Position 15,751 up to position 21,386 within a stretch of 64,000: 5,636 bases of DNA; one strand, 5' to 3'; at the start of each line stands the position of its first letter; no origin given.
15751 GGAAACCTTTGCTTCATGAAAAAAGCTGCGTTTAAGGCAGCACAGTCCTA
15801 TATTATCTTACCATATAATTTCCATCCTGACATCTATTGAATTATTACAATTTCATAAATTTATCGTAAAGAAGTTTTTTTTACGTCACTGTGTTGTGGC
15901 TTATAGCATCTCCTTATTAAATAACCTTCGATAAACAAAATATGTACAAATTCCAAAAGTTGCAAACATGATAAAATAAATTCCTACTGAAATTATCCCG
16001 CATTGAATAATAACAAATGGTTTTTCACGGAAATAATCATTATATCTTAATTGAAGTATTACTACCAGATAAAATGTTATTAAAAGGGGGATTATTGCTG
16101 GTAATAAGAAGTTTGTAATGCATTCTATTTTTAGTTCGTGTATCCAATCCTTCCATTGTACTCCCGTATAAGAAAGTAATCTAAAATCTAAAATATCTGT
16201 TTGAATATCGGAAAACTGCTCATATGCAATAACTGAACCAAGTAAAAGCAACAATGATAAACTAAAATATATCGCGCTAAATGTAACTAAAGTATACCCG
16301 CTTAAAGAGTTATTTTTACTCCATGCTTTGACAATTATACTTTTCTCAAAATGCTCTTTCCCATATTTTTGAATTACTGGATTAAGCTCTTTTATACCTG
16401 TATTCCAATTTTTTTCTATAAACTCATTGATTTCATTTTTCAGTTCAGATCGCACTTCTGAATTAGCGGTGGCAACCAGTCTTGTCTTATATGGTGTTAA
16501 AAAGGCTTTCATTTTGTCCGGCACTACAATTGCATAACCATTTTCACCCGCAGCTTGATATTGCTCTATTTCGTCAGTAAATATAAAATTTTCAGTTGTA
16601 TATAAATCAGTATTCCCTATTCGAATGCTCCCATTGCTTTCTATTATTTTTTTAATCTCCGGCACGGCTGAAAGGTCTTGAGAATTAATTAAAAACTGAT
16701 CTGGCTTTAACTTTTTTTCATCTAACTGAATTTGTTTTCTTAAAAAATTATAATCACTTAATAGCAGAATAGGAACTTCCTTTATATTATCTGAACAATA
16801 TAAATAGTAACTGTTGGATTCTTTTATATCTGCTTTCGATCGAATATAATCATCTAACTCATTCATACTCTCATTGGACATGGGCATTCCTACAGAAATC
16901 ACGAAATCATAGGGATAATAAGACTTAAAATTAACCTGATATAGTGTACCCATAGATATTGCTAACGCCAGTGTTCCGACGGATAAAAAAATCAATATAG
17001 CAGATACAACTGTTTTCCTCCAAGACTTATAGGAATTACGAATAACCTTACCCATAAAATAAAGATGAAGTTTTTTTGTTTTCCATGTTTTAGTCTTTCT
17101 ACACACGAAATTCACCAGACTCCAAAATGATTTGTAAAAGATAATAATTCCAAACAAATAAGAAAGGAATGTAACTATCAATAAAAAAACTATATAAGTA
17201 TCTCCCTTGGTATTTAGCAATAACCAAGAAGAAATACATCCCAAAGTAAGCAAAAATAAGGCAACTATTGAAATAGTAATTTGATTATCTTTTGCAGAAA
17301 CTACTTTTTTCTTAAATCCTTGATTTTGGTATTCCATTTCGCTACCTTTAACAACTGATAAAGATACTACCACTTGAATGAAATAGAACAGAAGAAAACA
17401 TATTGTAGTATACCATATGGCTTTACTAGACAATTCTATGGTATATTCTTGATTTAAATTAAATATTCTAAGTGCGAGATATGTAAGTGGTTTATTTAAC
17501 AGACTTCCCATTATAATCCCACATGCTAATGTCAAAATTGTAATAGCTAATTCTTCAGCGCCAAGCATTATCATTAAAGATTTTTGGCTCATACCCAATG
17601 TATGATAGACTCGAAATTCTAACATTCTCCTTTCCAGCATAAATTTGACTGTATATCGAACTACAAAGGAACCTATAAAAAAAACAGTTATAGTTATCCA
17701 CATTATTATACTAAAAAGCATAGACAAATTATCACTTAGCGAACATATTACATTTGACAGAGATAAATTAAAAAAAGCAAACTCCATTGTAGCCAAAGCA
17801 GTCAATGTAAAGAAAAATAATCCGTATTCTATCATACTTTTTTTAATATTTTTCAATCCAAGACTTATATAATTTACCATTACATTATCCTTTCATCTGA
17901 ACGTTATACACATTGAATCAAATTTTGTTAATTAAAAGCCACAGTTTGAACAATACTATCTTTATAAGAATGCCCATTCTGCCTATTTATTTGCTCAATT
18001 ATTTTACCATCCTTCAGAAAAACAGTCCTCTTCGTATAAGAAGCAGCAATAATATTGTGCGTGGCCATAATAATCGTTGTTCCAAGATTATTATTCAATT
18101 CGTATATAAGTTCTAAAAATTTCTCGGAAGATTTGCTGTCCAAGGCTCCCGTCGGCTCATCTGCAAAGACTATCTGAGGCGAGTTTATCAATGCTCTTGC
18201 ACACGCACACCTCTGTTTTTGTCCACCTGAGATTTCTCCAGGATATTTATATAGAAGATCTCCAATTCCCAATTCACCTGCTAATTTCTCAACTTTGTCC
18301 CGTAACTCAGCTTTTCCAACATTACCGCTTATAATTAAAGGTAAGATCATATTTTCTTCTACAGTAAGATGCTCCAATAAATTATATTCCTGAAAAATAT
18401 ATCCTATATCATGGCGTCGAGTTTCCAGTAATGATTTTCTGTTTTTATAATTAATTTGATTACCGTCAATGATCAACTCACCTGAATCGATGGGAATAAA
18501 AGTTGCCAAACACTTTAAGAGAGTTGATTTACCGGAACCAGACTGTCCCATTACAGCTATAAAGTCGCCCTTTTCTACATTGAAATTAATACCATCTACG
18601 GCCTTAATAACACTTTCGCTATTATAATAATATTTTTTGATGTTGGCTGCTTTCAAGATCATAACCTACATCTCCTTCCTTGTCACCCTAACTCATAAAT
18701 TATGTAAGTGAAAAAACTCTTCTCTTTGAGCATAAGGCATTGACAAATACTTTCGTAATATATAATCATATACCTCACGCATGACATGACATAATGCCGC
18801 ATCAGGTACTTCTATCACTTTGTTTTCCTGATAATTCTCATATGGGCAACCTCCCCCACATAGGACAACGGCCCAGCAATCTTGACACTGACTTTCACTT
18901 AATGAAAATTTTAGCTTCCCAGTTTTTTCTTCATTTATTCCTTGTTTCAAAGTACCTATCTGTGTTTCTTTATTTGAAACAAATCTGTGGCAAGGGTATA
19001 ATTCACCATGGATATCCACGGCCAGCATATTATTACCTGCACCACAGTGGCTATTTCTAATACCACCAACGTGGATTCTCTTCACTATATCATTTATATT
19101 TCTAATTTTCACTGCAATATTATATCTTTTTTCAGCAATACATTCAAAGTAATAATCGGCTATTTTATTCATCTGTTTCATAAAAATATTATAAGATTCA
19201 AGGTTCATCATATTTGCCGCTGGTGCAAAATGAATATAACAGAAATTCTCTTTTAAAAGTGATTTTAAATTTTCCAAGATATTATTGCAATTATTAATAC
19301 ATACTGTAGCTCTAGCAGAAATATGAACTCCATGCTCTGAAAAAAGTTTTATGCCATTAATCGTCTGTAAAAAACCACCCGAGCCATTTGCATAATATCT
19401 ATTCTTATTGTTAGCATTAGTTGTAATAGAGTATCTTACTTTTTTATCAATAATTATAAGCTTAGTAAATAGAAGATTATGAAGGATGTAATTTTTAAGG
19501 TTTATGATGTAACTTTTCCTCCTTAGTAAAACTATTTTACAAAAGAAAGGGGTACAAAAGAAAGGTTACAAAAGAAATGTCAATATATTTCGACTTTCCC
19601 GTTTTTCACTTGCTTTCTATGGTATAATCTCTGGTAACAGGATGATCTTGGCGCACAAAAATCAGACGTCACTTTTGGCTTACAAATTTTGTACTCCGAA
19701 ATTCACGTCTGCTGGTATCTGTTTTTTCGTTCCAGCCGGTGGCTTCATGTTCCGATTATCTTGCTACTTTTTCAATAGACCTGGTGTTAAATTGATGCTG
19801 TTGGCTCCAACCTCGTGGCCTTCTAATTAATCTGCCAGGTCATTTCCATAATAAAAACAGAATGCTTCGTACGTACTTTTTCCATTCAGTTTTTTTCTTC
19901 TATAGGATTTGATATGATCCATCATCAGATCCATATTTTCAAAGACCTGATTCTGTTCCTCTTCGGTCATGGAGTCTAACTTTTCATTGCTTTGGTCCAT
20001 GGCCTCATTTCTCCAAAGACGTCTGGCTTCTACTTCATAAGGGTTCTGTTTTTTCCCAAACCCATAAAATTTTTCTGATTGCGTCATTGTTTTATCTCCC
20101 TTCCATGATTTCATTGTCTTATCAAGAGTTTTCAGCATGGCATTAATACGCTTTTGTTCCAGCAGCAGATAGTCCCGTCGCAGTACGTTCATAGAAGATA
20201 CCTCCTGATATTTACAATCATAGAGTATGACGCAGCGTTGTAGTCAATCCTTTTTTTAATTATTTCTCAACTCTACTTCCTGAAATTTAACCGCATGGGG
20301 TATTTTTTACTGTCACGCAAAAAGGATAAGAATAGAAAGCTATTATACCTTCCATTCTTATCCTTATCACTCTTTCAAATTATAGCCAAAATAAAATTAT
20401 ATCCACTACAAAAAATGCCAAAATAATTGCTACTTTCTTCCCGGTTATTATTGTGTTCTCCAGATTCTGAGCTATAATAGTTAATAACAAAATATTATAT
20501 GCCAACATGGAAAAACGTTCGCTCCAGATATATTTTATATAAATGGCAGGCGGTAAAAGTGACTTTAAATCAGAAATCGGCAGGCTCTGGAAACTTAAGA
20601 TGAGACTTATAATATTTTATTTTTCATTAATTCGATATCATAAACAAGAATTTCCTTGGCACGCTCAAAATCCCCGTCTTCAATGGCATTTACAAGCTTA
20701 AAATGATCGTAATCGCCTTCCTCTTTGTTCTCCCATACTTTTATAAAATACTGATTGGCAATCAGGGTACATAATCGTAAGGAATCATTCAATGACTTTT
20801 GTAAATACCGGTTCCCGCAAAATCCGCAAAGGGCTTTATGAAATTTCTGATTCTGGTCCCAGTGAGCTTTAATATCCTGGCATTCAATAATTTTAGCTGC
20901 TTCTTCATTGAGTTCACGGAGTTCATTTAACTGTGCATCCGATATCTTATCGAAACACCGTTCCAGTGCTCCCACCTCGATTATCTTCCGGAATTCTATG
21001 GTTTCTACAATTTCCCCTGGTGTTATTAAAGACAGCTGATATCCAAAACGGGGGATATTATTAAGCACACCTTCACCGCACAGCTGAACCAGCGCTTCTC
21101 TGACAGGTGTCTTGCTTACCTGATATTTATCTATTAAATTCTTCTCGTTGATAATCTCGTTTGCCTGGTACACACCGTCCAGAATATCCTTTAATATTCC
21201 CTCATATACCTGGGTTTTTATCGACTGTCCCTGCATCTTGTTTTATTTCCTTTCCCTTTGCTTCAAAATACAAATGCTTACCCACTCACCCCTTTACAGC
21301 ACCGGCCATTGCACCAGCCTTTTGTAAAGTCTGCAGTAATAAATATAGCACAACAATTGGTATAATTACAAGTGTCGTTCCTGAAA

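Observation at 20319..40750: Selenium/betaine block sits inside one of two diverged copies of the same locus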

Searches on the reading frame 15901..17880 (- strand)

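Call 7: search_protein_families(library=pfam, proteins=[window:15901-17880:-])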
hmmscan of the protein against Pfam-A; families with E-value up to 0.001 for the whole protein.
window:15901-17880:- (659 aa): 1 family
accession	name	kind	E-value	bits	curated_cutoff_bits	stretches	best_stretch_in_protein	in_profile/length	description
PF02687.27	FtsX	-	6e-08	33.2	25.5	1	63-176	4-114/120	FtsX-like permease C-terminal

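Call 83: search_protein_families(library=ncbifam, proteins=[window:15901-17880:-], max_evalue=0.00001)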
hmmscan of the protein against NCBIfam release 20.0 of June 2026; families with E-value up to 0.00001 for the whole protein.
window:15901-17880:- (659 aa): 0 families

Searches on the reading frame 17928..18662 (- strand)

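Call 7: search_protein_families(library=pfam, proteins=[window:17928-18662:-])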
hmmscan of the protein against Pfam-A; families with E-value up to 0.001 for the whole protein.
window:17928-18662:- (244 aa): 5 families
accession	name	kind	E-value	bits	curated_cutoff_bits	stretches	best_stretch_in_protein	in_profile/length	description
PF00005.33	ABC_tran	-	3.9e-33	115.4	25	1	23-171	2-136/137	ABC transporter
PF13304.12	AAA_21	-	5.9e-08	33.6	27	0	145-203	239-299/304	AAA domain, putative AbiEii toxin, Type IV TA system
PF02463.25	SMC_N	-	1.8e-06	28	40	1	34-216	26-213/220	RecF/RecN/SMC N terminal domain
PF13555.12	AAA_29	-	0.00034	20.7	27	1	26-53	16-43/61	P-loop containing region of AAA domain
PF13401.12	AAA_22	-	0.00057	20.6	27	0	32-59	5-32/130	AAA domain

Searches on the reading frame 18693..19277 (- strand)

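Call 7: search_protein_families(library=pfam, proteins=[window:18693-19277:-])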
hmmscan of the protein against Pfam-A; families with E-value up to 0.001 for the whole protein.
window:18693-19277:- (194 aa): 0 families

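Call 11: search_protein_families(library=pfam, proteins=[window:18693-19277:-], max_evalue=0.01)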
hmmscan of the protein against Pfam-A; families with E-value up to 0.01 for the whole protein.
window:18693-19277:- (194 aa): 1 family
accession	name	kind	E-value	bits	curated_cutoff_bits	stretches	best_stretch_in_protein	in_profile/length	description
PF13186.11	SPASM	-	0.0021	18.8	21.5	1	78-135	1-67/67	Iron-sulfur cluster-binding domain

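Call 83: search_protein_families(library=ncbifam, proteins=[window:18693-19277:-], max_evalue=0.00001)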
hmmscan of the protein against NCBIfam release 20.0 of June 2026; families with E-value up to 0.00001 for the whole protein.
window:18693-19277:- (194 aa): 17 families
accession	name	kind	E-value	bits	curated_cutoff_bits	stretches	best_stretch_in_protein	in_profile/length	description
NF047865.1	rSAM_PapB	equivalog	3.6e-39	134.9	340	1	3-156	171-328/330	PapB family radical SAM/SPASM ranthipeptide maturase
TIGR03906.1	quino_hemo_SAM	equivalog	4.3e-25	88.3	453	1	17-191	281-460/467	quinohemoprotein amine dehydrogenase maturation protein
TIGR04064.1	rSAM_nif11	equivalog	1.2e-22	80.3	518.7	1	33-173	285-429/459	nif11-like peptide radical SAM maturase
NF040492.1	not_ScfB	exception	6.5e-19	68.1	855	1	35-172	306-443/450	ScfB-related radical SAM/SPASM orphan maturase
TIGR03974.1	rSAM_six_Cys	equivalog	1.2e-18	67.3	425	1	74-167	343-439/451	thioether cross-link-forming SCIFF peptide maturase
TIGR04085.1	rSAM_more_4Fe4S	domain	1.2e-17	64.1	27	1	78-163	1-93/93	SPASM domain-containing protein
TIGR04068.1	rSAM_ocin_clost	equivalog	2e-16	59.9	500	1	24-178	297-454/462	Cys-rich peptide radical SAM maturase CcpM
TIGR04280.1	geopep_mat_rSAM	hypoth_equivalog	1.1e-12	47.7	400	1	62-178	308-421/428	geopeptide radical SAM maturase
TIGR04084.1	rSAM_AF0577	subfamily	7.5e-12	44.8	225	1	28-174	177-314/347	TIGR04084 family radical SAM/SPASM domain-containing protein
TIGR04115.1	rSAM_Cxxx_rpt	equivalog_domain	4.1e-11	43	350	1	28-153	205-334/359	radical SAM peptide maturase, CXXX-repeat target family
TIGR04119.1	CXXX_matur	equivalog_domain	4.1e-11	42.7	150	1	23-165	37-169/210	CXXX repeat peptide maturase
TIGR04083.1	rSAM_pep_methan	hypoth_equivalog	2.1e-10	40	300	1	55-174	212-340/376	TIGR04083 family peptide-modifying radical SAM enzyme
TIGR03942.1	sulfatase_rSAM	equivalog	2.5e-10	40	349.45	1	8-178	177-358/363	anaerobic sulfatase maturase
NF041298.1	rSAM_mat_DynA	equivalog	6.9e-10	38.4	450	1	32-176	206-352/356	dynobactin maturation radical SAM/SPASM protein DynA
TIGR04163.1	rSAM_cobopep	equivalog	6.1e-09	35.1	375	1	76-175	312-417/428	peptide-modifying radical SAM enzyme CbpB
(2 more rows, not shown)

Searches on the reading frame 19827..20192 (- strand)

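Call 7: search_protein_families(library=pfam, proteins=[window:19827-20192:-])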
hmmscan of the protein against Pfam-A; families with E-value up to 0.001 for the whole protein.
window:19827-20192:- (121 aa): 1 family
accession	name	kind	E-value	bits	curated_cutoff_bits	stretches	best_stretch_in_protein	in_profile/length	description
PF07739.18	TipAS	-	0.00025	21.9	23.8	1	52-101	1-51/117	TipAS antibiotic-recognition domain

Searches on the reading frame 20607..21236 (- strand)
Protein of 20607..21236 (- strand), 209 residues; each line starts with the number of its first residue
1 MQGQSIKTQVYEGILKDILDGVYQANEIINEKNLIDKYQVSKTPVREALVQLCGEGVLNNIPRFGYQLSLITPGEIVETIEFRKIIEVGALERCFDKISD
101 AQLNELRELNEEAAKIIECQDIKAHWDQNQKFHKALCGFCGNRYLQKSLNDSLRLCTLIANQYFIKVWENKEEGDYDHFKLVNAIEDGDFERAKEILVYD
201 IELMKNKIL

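Call 7: search_protein_families(library=pfam, proteins=[window:20607-21236:-])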
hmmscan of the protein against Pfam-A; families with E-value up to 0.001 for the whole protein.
window:20607-21236:- (209 aa): 2 families
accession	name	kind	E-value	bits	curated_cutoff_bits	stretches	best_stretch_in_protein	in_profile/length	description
PF07729.17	FCD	-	4e-18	66.5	24.3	1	78-198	1-120/125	FCD domain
PF00392.27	GntR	-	3.3e-12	46.3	27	1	8-63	3-59/64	Bacterial regulatory proteins, gntR family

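Call 83: search_protein_families(library=ncbifam, proteins=[window:20607-21236:-], max_evalue=0.00001)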
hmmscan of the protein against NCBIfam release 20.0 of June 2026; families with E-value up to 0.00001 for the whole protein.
window:20607-21236:- (209 aa): 9 families
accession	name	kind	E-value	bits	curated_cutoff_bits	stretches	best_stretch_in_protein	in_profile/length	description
TIGR03338.1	phnR_burk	equivalog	1.2e-20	74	271.5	1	2-199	8-204/212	phosphonate utilization associated transcriptional regulator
NF008576.0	PRK11534.1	equivalog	1.9e-14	53.9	218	1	8-197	10-206/225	DNA-binding transcriptional regulator CsiR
NF008504.0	PRK11414.1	equivalog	5.3e-09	36.1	225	1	5-197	11-204/221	GntR family transcriptional regulator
NF003011.0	PRK03837.1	subfamily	3e-08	33.6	260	0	72-202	100-227/241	transcriptional regulator NanR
NF008491.0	PRK11402.1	subfamily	2.8e-07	30.3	269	1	6-58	12-65/243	GntR family transcriptional regulator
NF052282.1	PLP_TF_PdxR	equivalog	1.5e-06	27.5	320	1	6-75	2-72/448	MocR-like pyridoxine biosynthesis transcription factor PdxR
NF007442.0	PRK09990.1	equivalog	2.3e-06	27.3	301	0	4-59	9-65/256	transcriptional regulator GlcC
TIGR02404.1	trehalos_R_Bsub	equivalog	3.6e-06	26.8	211.95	1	8-61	3-57/233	trehalose operon repressor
NF007741.0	PRK10421.1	equivalog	3.6e-06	26.6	311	0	26-59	29-62/262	transcriptional regulator LldR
